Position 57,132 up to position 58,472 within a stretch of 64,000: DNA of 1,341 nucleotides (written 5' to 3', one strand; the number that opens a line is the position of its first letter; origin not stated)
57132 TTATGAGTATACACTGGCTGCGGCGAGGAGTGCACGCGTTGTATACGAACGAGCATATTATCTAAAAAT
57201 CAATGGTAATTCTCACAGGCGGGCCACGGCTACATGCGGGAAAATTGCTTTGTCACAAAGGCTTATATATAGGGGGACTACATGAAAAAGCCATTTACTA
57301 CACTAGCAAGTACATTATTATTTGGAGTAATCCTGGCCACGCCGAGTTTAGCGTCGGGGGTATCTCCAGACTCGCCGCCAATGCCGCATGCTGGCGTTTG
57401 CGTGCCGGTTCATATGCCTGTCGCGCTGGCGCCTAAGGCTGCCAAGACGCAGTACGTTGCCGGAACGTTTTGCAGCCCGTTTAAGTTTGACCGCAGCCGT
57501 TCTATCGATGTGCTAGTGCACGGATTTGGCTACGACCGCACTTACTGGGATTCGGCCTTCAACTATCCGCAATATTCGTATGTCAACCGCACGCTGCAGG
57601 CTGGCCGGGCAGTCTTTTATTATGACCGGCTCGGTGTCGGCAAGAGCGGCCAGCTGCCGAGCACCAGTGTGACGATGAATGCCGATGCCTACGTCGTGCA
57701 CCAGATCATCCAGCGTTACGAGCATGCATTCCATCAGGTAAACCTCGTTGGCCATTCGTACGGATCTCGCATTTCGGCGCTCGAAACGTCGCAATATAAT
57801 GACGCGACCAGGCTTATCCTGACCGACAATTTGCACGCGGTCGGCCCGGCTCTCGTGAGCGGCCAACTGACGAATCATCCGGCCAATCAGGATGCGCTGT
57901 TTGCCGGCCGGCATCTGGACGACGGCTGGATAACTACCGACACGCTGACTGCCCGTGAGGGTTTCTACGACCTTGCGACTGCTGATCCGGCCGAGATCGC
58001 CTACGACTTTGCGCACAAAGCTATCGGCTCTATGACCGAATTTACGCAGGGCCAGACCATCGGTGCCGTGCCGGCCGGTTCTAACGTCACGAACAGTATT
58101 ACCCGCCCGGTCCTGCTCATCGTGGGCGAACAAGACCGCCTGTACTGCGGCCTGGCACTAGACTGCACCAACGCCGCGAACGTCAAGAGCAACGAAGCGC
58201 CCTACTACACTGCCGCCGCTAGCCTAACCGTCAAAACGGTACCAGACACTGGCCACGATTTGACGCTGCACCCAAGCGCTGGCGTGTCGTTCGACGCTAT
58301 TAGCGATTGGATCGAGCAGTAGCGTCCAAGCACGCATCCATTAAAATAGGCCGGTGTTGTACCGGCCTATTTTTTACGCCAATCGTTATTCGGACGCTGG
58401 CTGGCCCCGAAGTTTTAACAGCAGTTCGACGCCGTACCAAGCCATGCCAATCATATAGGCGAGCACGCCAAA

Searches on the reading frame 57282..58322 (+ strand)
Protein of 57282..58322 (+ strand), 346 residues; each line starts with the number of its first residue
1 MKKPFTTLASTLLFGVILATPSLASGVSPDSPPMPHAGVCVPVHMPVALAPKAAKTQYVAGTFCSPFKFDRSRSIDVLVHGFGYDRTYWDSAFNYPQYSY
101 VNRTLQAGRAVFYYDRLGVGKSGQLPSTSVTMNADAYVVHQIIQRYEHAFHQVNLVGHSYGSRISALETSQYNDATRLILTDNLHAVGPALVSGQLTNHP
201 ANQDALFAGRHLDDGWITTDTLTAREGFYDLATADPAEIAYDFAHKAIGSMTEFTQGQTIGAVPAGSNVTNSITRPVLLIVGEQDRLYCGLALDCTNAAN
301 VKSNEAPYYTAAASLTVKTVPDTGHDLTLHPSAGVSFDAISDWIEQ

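Call 94: search_protein_families(library=pfam, proteins=[window:57282-58322:+], max_evalue=0.00001)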
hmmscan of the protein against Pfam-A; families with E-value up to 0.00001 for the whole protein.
window:57282-58322:+ (346 aa): 3 families
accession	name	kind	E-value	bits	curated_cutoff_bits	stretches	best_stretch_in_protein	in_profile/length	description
PF12697.13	Abhydrolase_6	-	1.5e-15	58.9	26.3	1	77-334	2-213/217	Alpha/beta hydrolase family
PF00561.26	Abhydrolase_1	-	6.4e-12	46.1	25.8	1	77-287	4-212/245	alpha/beta hydrolase fold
PF12146.15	Hydrolase_4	-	5.3e-08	32.9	27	1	103-288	26-205/239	Serine aminopeptidase, S33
